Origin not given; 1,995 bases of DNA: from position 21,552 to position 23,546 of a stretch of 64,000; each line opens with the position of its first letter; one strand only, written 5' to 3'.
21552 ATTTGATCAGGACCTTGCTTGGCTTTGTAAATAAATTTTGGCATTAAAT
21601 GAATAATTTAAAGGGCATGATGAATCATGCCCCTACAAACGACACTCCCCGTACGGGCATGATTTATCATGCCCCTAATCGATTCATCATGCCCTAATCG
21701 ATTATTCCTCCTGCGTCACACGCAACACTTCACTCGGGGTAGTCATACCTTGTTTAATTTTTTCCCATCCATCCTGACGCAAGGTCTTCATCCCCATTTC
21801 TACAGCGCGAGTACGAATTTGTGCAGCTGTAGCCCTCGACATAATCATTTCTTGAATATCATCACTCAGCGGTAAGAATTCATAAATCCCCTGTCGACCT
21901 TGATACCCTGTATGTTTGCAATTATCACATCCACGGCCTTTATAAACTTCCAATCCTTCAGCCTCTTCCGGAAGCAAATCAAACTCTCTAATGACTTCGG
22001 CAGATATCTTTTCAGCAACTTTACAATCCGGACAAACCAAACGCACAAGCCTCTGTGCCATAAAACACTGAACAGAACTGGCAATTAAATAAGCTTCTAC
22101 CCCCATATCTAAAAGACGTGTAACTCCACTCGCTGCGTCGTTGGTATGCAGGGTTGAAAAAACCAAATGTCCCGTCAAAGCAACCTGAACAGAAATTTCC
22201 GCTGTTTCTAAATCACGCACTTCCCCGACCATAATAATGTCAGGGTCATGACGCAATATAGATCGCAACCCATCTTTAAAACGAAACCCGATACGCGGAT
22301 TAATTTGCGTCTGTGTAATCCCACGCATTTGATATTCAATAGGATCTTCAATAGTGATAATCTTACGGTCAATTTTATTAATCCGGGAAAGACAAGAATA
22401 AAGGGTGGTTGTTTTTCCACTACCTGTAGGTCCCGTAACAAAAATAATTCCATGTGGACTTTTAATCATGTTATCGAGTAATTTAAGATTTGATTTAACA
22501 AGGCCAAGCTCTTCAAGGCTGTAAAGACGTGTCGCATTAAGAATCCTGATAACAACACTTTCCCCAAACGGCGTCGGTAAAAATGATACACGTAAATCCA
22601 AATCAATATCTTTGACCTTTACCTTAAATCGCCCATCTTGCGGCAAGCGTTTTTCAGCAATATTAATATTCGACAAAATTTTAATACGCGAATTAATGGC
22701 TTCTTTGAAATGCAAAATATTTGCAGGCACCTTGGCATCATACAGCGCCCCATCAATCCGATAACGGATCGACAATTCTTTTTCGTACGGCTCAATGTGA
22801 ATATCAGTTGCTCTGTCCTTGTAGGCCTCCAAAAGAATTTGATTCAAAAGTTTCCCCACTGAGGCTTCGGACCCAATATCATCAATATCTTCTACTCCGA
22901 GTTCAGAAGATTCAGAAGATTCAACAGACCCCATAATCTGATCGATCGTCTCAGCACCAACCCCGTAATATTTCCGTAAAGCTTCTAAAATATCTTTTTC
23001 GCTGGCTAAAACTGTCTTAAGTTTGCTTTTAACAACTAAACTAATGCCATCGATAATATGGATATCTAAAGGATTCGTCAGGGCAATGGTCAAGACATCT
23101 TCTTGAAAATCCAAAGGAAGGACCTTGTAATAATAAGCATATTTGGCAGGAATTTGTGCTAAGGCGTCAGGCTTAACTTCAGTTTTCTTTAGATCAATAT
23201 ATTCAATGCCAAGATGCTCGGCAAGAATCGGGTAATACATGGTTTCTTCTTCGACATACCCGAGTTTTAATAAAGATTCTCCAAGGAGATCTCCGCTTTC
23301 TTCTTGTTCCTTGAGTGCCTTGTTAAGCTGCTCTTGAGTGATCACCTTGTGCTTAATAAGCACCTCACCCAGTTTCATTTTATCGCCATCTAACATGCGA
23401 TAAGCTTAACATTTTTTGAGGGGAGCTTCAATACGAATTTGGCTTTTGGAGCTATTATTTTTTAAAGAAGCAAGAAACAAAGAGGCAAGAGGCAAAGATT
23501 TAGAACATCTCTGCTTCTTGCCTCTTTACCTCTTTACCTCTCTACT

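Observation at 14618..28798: A gspEFGHIJKLM block in canonical order with no gspC or gspD, and a 1744-aa CBM-bearing secreted protein in the position where gspC/gspD normally sit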

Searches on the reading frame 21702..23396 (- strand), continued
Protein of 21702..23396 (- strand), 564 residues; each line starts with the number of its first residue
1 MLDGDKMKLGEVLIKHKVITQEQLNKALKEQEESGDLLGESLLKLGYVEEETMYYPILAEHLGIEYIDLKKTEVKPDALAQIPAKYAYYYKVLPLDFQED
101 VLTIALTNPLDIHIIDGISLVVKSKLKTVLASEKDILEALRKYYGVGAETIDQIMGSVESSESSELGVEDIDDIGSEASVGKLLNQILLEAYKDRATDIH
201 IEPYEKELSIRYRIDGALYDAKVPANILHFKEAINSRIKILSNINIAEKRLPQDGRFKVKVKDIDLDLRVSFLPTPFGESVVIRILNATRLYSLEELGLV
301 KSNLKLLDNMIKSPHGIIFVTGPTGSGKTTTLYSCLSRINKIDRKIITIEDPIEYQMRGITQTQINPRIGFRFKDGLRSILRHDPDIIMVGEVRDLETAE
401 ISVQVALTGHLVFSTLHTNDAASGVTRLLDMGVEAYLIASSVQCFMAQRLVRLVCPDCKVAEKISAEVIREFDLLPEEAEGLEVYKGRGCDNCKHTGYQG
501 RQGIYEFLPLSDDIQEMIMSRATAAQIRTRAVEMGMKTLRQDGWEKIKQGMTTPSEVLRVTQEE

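Call 39: search_protein_families(library=pfam, proteins=[L008:14020-14826:+, L008:14839-16245:+, L009:19522-20493:+, L012:17229-18071:+, L012:18166-20538:-, L003:18968-19801:+, L003:19753-20502:+, L011:17575-18645:+], max_evalue=0.05)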
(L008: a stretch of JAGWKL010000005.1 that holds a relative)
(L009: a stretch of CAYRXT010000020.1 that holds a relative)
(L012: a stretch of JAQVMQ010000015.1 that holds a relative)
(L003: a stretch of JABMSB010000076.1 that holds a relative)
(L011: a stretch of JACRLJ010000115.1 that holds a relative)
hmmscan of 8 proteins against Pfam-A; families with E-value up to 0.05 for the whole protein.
L008:14020-14826:+ (268 aa): 21 families
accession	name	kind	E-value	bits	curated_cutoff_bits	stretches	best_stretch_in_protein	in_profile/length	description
PF07719.23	TPR_2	-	1.3e-14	53.5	27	1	110-140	1-31/34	Tetratricopeptide repeat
PF00515.34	TPR_1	-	1.8e-12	46.9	27.8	1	111-140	2-31/34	Tetratricopeptide repeat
PF13181.12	TPR_8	-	7e-12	45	25.7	1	110-140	1-31/34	Tetratricopeptide repeat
PF13424.12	TPR_12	-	2.3e-10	41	30.1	1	77-139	5-74/77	Tetratricopeptide repeat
PF13428.12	TPR_14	-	7e-10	39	23.5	0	111-147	2-38/44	Tetratricopeptide repeat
PF14559.12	TPR_19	-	1.2e-09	38.8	25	1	88-140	3-55/68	Tetratricopeptide repeat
PF13431.12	TPR_17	-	5.3e-08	33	24.4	1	99-127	2-30/34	Tetratricopeptide repeat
PF13374.12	TPR_10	-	2.1e-07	31.2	27.5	1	109-139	1-31/42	Tetratricopeptide repeat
PF13414.12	TPR_11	-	1.2e-06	28.6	26.8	1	93-121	11-39/42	TPR repeat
PF13176.12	TPR_7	-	4.3e-06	26.8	27.9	1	112-140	1-29/36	Tetratricopeptide repeat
PF13432.12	TPR_16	-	7.8e-06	26.7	32.7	1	116-172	3-58/65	Tetratricopeptide repeat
PF25062.1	ARM_TT21_N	-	1.3e-05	25.5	40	1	92-196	78-185/222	Tetratricopeptide repeat protein 21 N-terminal ARM repeat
PF13174.12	TPR_6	-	1.7e-05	25.6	26.3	0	44-72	3-31/33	Tetratricopeptide repeat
PF23914.1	TPR_CcmH_CycH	-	0.00046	20.5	42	1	99-163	39-103/158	Cytochrome c-type biogenesis protein H TPR domain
PF24575.1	TPR_Slam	-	0.00057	20.7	35.2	0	44-83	50-89/104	Surface lipoprotein assembly modifier, N-terminal TPR repeats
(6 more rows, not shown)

L008:14839-16245:+ (468 aa): 1 family
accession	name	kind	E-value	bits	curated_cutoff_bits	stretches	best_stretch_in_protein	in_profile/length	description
PF13231.12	PMT_2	-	1.7e-06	28.8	26.1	1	70-224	2-158/160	Dolichyl-phosphate-mannose-protein mannosyltransferase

L009:19522-20493:+ (323 aa): 24 families
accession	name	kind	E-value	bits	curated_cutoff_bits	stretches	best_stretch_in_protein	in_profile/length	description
PF07719.23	TPR_2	-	1.5e-23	81.3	27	2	118-150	1-33/34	Tetratricopeptide repeat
PF00515.34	TPR_1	-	4.3e-23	80.6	27.8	2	118-150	1-33/34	Tetratricopeptide repeat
PF13181.12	TPR_8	-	5e-19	67.2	25.7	2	118-149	1-32/34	Tetratricopeptide repeat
PF13414.12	TPR_11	-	6.2e-19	67.9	26.8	2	57-93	2-38/42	TPR repeat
PF13432.12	TPR_16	-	3.5e-17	62.9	32.7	2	53-117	1-64/65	Tetratricopeptide repeat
PF13431.12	TPR_17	-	3.5e-17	61.6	24.4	2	106-138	1-33/34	Tetratricopeptide repeat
PF13424.12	TPR_12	-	1.6e-15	57.5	30.1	3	118-181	3-73/77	Tetratricopeptide repeat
PF13428.12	TPR_14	-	8.5e-14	51.2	23.5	3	55-89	7-41/44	Tetratricopeptide repeat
PF13174.12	TPR_6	-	9.6e-13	48.3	26.3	1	52-81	3-32/33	Tetratricopeptide repeat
PF14559.12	TPR_19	-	2.2e-12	47.5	25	2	99-149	6-56/68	Tetratricopeptide repeat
PF13176.12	TPR_7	-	7.7e-12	44.7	27.9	1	55-79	5-29/36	Tetratricopeptide repeat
PF25062.1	ARM_TT21_N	-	6.9e-10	39.5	40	2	130-212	112-194/222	Tetratricopeptide repeat protein 21 N-terminal ARM repeat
PF13374.12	TPR_10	-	4.9e-09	36.3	27.5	1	118-147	2-31/42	Tetratricopeptide repeat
PF13371.12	TPR_9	-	2.5e-06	27.9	35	0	99-150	10-61/73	Tetratricopeptide repeat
PF12895.13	ANAPC3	-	1.3e-05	25.8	27.2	0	53-81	27-54/82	Anaphase-promoting complex, cyclosome, subunit 3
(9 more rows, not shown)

L012:17229-18071:+ (280 aa): 15 families
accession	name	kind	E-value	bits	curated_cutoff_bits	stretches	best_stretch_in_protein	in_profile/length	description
PF07719.23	TPR_2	-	3.7e-12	45.8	27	1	32-59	6-33/34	Tetratricopeptide repeat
PF13181.12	TPR_8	-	1.2e-11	44.2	25.7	1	63-94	3-33/34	Tetratricopeptide repeat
PF00515.34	TPR_1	-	2.8e-11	43.2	27.8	1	96-129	1-34/34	Tetratricopeptide repeat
PF13431.12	TPR_17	-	6.3e-11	42.1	24.4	2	53-75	5-27/34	Tetratricopeptide repeat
PF13414.12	TPR_11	-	2.7e-10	40.2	26.8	1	74-106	6-38/42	TPR repeat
PF14559.12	TPR_19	-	1.9e-09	38.1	25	1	37-99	1-62/68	Tetratricopeptide repeat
PF13432.12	TPR_16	-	2.6e-08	34.6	32.7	1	32-96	2-65/65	Tetratricopeptide repeat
PF13424.12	TPR_12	-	1.8e-06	28.5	30.1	0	55-91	39-74/77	Tetratricopeptide repeat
PF13428.12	TPR_14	-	4.4e-06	27.3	23.5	0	66-105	6-44/44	Tetratricopeptide repeat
PF25064.1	ARM_TT21_5th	-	0.0008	20.1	27.8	0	113-192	18-99/117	TT21 fifth ARM repeats domain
PF13174.12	TPR_6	-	0.0043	18.1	26.3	0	34-59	7-32/33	Tetratricopeptide repeat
PF23914.1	TPR_CcmH_CycH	-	0.007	16.6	42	0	40-95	100-154/158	Cytochrome c-type biogenesis protein H TPR domain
PF12895.13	ANAPC3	-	0.0084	16.8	27.2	0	17-87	13-81/82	Anaphase-promoting complex, cyclosome, subunit 3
PF14853.12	Fis1_TPR_C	-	0.0086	16.7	25.3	0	38-59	12-33/53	Fis1 C-terminal tetratricopeptide repeat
PF25063.1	ARM_TT21_C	-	0.024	14.9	35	0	47-166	81-199/209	Tetratricopeptide repeat protein 21 C-terminal ARM domain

L012:18166-20538:- (790 aa): 2 families
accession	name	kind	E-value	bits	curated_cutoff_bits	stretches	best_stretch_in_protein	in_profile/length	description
PF02516.20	STT3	-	9.2e-16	58.8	24.5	1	106-446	22-362/405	Oligosaccharyl transferase STT3, N-terminal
PF21436.2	STT3-PglB_core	-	0.00018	22.4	23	1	517-612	6-95/131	STT3/PglB/AglB core domain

L003:18968-19801:+ (277 aa): 23 families
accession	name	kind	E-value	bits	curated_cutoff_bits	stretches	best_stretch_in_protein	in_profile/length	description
PF13401.12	AAA_22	-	2.7e-18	67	27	1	43-174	4-129/130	AAA domain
PF01637.24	ATPase_2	-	3.5e-08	34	33.2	1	42-238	18-222/225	ATPase domain predominantly from Archaea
PF13245.12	AAA_19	-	4.5e-06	27.3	25.1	1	41-152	8-116/134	AAA domain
PF13191.12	AAA_16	-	7e-06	27.1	32.6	1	33-153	12-158/167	AAA ATPase domain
PF20703.3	nSTAND1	-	8.8e-05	22.7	27.1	1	16-215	10-208/379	Novel STAND NTPase 1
PF13173.12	AAA_14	-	0.00043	20.7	27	1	48-159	6-92/129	AAA domain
PF03029.23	ATP_bind_1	-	0.0006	20.1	27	1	49-85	1-37/240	Conserved hypothetical ATP binding protein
PF24883.2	NPHP3_N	-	0.001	19.7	24.8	1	47-94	25-75/164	Nephrocystin 3, N-terminal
PF10412.15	TrwB_AAD_bind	-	0.0012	18.3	20.5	1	38-81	9-50/387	Type IV secretion-system coupling protein DNA-binding domain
PF20720.3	nSTAND3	-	0.0016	18.6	27.2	1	25-75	3-48/155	Novel STAND NTPase 3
PF07728.20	AAA_5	-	0.005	17.3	22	1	48-154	3-93/139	AAA domain (dynein-related subfamily)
PF13476.12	AAA_23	-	0.0054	17.8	27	1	40-66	15-41/201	AAA domain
PF02367.23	TsaE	-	0.0073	16.7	26.6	1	47-71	24-48/128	Threonylcarbamoyl adenosine biosynthesis protein TsaE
PF00005.33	ABC_tran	-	0.008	17.2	25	1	48-75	15-42/137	ABC transporter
PF12775.13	AAA_7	-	0.0086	16.1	25.8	1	47-80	36-69/181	P-loop containing dynein motor region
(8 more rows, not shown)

L003:19753-20502:+ (249 aa): 1 family
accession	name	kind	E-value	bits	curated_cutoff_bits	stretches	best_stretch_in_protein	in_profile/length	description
PF11356.14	T2SSC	-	0.048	13.9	27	0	190-247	79-139/141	Type II secretion system protein C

L011:17575-18645:+ (356 aa): 4 families
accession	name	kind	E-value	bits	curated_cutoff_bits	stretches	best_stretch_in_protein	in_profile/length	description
PF02018.23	CBM_4_9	-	1.3e-06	29.3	25.9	1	207-320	2-119/136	Carbohydrate binding domain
PF04612.17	T2SSM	-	2.5e-06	28.2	27.8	1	2-63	5-67/160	Type II secretion system (T2SS), protein M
PF23922.1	DUF7261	-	0.00042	21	27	0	16-102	13-95/169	Family of unknown function (DUF7261)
PF04862.18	DUF642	-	0.022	15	27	0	207-259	1-50/157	Protein of unknown function (DUF642)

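Call 59: search_protein_families(library=ncbifam, proteins=[window:21702-23396:-], max_evalue=0.001)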
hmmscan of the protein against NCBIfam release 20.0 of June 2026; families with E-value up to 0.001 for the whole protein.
window:21702-23396:- (564 aa): 22 families
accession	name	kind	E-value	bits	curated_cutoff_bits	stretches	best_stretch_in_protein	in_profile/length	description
TIGR02533.1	type_II_gspE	equivalog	1.2e-181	604.6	630.25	1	80-561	2-486/486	type II secretion system ATPase GspE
TIGR02538.1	type_IV_pilB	equivalog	1.2e-174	582.1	675.65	1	8-562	1-563/564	type IV-A pilus assembly ATPase PilB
NF053534.1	T4PilAsmATPsTfpB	equivalog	7e-143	477.1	850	1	56-561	70-582/584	type IV pilus assembly ATPase TfpB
NF007755.0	PRK10436.1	equivalog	1.1e-132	443.1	617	1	89-561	16-459/465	type II secretion system protein GspE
NF041000.1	ATPase_ComGA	equivalog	3.9e-77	258.9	300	1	186-452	2-266/267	competence type IV pilus ATPase ComGA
TIGR01420.1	pilT_fam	subfamily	5.5e-53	180.4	319.1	1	184-452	2-269/343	PilT/PilU family type 4a pilus ATPase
TIGR02525.1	plasmid_TraJ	equivalog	2.1e-26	92.8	368.3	1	280-431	119-272/372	plasmid transfer ATPase TraJ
TIGR02524.1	dot_icm_DotB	equivalog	8.3e-24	84.4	463.3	1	303-449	119-277/358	Dot/Icm type IV secretion system ATPase DotB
NF058587.1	archaellum_moto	equivalog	7.4e-18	64.6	550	1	318-429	278-394/527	archaellum flagellar ATPase motor FlaI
NF008411.1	PRK11234.1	equivalog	6e-17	61.3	1170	1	7-148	482-621/723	cyclic di-3',5'-guanylate-activated glycosyltransferase NfrB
TIGR02782.1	TrbB_P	equivalog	2.1e-16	60.1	304.55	1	287-434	105-258/303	P-type conjugative transfer ATPase TrbB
NF053729.1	c-di-GMP_motif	domain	1.1e-15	57.1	38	1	8-54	1-47/53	cyclic di-GMP-binding domain-containing protein, MshE-related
NF012033.0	PRK15489.1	equivalog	1.4e-15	56.5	537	1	5-147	489-630/703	glycosyl transferase family protein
TIGR03819.1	heli_sec_ATPase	hypoth_equivalog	3.7e-14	52.7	373.15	1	281-448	142-317/340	TadA family conjugal transfer-associated ATPase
TIGR02788.1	VirB11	equivalog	1.3e-13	50.7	249.95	1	308-433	138-267/308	P-type DNA transfer ATPase VirB11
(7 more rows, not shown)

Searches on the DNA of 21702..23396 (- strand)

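Call 49: search_rna_families(sources=[L002, L003, L008, L009, L012, L167, L168], threshold=gathering)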
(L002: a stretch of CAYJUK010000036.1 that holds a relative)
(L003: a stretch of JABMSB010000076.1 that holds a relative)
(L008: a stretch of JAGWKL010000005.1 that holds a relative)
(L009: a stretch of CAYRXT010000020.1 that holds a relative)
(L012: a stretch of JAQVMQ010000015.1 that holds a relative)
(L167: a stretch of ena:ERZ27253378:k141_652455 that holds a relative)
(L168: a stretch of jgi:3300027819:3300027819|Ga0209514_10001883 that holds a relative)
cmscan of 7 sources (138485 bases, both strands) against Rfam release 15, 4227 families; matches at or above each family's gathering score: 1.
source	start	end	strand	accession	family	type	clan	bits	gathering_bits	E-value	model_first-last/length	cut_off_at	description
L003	11780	11902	+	RF01051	c-di-GMP-I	Cis-reg; riboswitch;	CL00126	39.3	35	0.00076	1-87/87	no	c-di-GMP-I riboswitch aptamer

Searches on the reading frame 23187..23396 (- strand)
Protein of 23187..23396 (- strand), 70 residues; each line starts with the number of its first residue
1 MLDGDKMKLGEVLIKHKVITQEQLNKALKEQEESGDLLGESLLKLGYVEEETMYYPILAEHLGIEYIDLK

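Call 77: search_solved_structures(query=window:23187-23396:-, max_evalue=1, show_alignments=2)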
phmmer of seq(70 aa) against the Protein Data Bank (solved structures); distinct sequences matched with E-value up to 1: 14.
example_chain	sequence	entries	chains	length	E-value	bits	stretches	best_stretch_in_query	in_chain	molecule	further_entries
6f8l_G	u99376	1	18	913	5.2e-17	64.8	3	6-68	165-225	Type IV pilus assembly protein PilF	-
8pdk_A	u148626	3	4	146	3.3e-09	40.2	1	6-68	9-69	c-di-GMP binding domain of the ATPase enzyme PilF | ATP-binding motif-containing protein pilF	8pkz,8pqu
9glg_A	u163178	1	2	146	3.6e-09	40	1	6-68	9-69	ATP-binding motif-containing protein pilF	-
6ejf_J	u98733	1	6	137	4.5e-09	39.7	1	7-68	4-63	Type IV pilus assembly protein PilF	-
8pfa_A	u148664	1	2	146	7.1e-09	39.1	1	6-68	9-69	c-di-GMP binding domain of the ATPase enzyme PilF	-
9gl5_A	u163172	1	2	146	1e-08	38.6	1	6-68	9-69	ATP-binding motif-containing protein pilF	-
8pe0_A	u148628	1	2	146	2.4e-08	37.4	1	7-68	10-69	c-di-GMP binding domain of the ATPase enzyme PilF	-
5htl_A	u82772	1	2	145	2.7e-07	34.1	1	7-69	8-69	MSHA biogenesis protein MshE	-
3jc8_Ba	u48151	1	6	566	3.5e-06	30.6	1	8-70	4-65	Type IV-A pilus assembly ATPase PilB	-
5zfr_A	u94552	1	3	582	2.1e-05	28.2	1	7-68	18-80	Type IV pilus biogenesis ATPase PilB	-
6olj_C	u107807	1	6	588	2.2e-05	28.1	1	7-68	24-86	Type IV pilus biogenesis ATPase PilB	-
5tsg_B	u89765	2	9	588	2.2e-05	28.1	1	7-68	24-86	Type IV pilus biogenesis ATPase PilB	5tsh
9g1w_A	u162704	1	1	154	0.0029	21.4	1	4-69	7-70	Type IV pilus assembly ATPase PilB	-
6ejf_G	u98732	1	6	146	0.021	18.7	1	8-68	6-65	Type IV pilus assembly protein PilF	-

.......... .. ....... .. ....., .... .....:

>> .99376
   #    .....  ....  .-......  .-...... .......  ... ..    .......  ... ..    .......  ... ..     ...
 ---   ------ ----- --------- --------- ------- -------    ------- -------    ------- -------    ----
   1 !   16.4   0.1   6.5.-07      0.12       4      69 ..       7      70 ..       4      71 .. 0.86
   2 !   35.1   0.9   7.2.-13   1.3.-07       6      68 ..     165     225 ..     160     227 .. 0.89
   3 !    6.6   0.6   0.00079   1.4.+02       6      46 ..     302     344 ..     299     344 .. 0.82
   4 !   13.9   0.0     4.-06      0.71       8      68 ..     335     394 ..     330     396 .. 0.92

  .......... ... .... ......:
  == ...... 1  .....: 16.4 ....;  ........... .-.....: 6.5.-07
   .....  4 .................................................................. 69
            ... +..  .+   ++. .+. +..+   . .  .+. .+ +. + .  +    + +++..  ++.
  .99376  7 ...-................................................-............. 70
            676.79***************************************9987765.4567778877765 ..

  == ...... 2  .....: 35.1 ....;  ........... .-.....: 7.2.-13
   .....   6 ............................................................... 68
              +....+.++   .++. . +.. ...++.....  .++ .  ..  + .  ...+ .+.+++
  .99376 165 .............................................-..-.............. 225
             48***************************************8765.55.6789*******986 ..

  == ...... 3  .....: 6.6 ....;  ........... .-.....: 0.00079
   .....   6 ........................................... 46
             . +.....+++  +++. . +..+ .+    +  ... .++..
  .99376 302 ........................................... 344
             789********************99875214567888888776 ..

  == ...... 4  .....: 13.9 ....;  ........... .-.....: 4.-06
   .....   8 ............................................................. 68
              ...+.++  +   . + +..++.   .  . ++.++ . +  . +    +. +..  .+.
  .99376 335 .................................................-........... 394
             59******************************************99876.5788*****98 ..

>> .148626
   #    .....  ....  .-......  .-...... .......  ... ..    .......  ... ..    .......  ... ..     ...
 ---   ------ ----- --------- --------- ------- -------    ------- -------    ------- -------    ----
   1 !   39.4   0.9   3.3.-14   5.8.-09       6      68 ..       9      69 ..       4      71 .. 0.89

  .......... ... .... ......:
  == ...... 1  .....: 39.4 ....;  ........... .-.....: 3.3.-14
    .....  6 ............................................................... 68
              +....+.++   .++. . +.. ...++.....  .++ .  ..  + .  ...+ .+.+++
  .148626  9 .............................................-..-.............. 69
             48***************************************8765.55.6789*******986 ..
